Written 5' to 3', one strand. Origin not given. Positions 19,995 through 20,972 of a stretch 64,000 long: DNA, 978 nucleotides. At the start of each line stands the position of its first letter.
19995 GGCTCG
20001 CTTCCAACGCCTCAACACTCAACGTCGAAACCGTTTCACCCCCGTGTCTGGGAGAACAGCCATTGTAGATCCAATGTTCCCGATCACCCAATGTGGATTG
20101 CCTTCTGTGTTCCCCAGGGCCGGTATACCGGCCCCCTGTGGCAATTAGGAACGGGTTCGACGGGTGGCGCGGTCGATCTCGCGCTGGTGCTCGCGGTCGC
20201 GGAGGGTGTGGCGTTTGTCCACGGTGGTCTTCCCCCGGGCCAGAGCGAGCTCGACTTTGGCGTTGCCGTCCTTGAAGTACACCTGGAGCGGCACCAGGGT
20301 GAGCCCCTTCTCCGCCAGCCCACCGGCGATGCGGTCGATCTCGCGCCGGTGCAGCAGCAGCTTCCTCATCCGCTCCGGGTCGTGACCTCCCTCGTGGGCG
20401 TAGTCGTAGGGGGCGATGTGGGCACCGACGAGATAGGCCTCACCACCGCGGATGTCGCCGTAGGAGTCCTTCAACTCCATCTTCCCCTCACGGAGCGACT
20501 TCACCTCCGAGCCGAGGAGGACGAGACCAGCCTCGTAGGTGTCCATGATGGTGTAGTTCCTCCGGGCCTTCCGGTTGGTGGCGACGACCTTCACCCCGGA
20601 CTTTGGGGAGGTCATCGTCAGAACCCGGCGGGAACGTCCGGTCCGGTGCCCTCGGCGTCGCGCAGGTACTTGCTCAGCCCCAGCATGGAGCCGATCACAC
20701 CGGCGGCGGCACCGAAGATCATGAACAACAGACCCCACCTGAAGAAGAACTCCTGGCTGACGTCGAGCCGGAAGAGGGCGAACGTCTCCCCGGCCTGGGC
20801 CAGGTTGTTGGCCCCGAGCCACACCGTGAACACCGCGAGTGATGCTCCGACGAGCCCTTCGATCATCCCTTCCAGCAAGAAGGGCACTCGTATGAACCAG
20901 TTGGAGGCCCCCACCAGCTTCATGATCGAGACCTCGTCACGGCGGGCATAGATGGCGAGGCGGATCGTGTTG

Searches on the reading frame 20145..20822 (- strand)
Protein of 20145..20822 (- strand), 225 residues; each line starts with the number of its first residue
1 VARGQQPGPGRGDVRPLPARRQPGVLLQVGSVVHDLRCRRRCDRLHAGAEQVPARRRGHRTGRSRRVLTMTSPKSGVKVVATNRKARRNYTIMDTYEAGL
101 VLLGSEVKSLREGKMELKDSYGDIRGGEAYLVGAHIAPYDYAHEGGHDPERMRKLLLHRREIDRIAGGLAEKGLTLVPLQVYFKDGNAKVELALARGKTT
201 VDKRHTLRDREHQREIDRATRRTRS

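Call 11: search_protein_families(library=pfam, proteins=[window:20145-20822:-], max_evalue=0.01)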
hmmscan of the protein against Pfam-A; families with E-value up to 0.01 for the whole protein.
window:20145-20822:- (225 aa): 1 family
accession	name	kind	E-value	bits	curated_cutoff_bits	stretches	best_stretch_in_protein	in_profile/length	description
PF01668.23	SmpB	-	8.2e-56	188.4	27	1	80-221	1-142/143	SmpB protein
